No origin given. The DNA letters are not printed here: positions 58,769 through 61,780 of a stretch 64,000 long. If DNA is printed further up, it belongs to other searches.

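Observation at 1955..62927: Highly iterated 8-bp palindrome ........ (HIP1-like or uptake-sequence-like) in genes and at gene ends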

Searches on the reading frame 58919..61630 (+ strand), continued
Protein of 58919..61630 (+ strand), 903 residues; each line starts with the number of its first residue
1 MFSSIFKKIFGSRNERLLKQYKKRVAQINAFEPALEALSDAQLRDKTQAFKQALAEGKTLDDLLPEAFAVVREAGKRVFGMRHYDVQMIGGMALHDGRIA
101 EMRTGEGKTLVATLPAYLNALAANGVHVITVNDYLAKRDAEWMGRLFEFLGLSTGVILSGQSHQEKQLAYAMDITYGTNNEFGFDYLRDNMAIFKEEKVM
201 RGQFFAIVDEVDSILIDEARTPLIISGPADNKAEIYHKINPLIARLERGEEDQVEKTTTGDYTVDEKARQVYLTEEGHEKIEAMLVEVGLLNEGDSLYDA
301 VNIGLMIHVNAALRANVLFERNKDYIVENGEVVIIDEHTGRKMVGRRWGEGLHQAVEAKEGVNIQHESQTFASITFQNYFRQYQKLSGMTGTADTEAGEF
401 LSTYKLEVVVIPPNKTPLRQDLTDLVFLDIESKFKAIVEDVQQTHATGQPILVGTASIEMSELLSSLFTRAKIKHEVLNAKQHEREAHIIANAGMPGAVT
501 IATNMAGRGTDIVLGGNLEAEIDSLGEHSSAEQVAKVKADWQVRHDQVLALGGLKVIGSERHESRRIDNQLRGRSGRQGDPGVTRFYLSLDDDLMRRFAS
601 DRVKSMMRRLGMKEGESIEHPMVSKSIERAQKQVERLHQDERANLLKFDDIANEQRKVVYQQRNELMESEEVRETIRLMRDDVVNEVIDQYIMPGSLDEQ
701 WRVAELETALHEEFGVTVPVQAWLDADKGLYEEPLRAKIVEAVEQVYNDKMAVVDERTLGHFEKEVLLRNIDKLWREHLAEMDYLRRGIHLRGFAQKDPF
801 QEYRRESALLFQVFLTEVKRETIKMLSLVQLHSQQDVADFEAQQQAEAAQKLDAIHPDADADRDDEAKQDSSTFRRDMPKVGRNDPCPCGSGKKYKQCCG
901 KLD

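Call 26: find_encoding_contigs(protein=P0022, flank=10000, max_places=2)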
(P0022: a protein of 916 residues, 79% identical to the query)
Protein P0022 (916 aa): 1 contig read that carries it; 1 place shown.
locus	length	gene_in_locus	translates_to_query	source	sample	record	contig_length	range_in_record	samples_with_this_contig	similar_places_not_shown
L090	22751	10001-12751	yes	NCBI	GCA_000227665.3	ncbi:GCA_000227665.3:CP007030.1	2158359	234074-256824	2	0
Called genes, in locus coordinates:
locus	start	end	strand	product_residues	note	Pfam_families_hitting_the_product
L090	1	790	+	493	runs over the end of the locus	PF19295:SufBD_N, PF01458:SUFBD_core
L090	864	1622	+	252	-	PF02463:SMC_N (faint), PF00005:ABC_tran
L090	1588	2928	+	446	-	PF19295:SufBD_N, PF01458:SUFBD_core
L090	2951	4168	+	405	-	PF00155:Aminotran_1_2 (weak), PF00266:Aminotran_5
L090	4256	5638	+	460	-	PF01225:Mur_ligase, PF08245:Mur_ligase_M, PF02875:Mur_ligase_C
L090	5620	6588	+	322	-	PF01820:Dala_Dala_lig_N, PF07478:Dala_Dala_lig_C, PF13535:ATP-grasp_4 (weak)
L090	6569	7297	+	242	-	PF08478:POTRA_1, PF03799:FtsQ_DivIB_C (weak)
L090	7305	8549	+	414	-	PF11104:PilM_2 (faint), PF14450:FtsA, PF02491:SHS2_FTSA, PF06277:EutA, PF06723:MreB_Mbl, PF14450:FtsA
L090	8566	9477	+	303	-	PF03331:LpxC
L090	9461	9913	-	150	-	PF05258:DciA (weak)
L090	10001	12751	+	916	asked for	PF07517:SecA_DEAD, PF00270:DEAD (weak), PF01043:SecA_PP_bind, PF21090:P-loop_SecA, PF07516:SecA_SW, PF02810:SEC-C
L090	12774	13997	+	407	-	PF01960:ArgJ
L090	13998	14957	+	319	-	PF00293:NUDIX, PF14815:NUDIX_4, PF02581:TMP-TENI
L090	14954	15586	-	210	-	PF01121:CoaE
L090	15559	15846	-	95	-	PF13616:Rotamase_3 (weak), PF00639:Rotamase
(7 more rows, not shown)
